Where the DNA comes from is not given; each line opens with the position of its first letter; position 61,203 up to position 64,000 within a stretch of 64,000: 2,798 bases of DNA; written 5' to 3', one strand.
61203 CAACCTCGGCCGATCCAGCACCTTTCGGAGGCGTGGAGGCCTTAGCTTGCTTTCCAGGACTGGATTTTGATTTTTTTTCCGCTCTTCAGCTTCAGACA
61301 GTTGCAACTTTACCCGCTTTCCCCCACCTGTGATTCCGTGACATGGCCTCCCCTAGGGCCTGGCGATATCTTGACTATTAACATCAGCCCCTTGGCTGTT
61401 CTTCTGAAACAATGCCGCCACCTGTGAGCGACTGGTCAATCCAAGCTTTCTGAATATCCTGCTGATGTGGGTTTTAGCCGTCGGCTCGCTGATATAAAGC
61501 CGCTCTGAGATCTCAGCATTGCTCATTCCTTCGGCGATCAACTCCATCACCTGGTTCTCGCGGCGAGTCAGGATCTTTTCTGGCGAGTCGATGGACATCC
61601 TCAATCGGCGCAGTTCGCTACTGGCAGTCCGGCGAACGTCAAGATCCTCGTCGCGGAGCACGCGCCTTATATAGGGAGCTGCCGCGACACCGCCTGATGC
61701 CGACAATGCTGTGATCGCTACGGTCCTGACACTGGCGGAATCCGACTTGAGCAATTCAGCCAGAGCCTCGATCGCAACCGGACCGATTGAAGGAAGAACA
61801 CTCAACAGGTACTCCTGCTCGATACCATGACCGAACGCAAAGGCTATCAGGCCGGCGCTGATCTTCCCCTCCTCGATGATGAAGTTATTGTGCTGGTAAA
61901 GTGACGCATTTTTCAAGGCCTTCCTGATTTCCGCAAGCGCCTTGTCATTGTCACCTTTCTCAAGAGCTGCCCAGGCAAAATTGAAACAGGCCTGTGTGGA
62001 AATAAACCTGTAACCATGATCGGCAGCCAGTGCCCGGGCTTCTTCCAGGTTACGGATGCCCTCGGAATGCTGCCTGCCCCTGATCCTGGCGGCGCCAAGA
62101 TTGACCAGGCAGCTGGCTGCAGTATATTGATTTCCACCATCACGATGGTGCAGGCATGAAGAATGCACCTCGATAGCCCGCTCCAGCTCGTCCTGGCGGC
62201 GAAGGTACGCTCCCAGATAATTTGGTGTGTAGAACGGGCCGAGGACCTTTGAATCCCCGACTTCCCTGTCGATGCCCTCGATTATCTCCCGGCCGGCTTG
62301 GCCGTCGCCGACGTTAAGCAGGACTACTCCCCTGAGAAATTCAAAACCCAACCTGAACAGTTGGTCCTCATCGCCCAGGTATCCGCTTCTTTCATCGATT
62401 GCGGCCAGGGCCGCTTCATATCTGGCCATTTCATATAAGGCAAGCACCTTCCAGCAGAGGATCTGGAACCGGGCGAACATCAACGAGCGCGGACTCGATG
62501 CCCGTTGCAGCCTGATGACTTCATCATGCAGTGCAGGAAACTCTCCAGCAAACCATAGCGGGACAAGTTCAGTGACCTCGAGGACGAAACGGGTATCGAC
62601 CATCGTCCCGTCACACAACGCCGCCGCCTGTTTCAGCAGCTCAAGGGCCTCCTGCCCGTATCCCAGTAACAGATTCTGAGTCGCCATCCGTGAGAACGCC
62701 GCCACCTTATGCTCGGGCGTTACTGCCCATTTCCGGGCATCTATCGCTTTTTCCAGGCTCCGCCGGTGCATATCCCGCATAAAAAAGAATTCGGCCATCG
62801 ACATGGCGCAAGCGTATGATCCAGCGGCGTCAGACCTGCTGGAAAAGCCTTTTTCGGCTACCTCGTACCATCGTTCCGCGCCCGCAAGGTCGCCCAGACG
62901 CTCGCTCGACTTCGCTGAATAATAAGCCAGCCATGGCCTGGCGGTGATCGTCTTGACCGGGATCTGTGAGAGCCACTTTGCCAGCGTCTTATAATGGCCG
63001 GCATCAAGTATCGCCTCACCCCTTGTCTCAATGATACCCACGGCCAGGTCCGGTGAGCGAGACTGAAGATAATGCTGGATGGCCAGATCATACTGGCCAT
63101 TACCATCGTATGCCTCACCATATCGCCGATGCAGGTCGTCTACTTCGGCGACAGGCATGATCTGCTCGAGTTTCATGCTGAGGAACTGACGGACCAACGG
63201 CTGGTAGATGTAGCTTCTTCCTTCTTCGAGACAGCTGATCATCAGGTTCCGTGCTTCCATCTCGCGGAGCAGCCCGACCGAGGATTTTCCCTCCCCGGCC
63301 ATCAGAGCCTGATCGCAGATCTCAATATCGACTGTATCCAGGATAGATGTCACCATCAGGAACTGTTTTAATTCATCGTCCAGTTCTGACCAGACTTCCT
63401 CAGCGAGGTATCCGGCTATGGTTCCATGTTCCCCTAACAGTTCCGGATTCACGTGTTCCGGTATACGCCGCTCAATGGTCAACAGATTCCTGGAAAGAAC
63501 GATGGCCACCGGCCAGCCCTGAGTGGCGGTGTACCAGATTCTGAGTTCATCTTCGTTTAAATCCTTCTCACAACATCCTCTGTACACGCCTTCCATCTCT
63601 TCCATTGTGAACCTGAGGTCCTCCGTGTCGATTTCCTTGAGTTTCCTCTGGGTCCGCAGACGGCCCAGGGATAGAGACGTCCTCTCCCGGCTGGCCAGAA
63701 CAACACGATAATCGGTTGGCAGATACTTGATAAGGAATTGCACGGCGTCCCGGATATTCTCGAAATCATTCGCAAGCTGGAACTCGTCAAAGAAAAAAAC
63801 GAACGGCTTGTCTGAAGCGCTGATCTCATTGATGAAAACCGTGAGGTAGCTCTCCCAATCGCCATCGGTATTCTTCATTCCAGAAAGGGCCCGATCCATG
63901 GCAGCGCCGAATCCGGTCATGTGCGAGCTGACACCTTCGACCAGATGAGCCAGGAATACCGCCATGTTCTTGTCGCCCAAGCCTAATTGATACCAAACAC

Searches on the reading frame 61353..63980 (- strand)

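Call 85: search_protein_families(library=pfam, proteins=[window:61353-63980:-], max_evalue=0.00001)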
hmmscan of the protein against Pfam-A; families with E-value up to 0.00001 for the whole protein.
window:61353-63980:- (875 aa): 3 families
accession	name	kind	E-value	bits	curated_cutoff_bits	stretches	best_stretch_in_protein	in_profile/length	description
PF00196.25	GerE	-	5.4e-19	68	23.5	1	803-856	2-55/57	Bacterial regulatory proteins, luxR family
PF08281.18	Sigma70_r4_2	-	3.5e-08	33.4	25.7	1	804-846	11-54/54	Sigma-70, region 4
PF13646.12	HEAT_2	-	1.2e-06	29.1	27.7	1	734-787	29-83/88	HEAT repeats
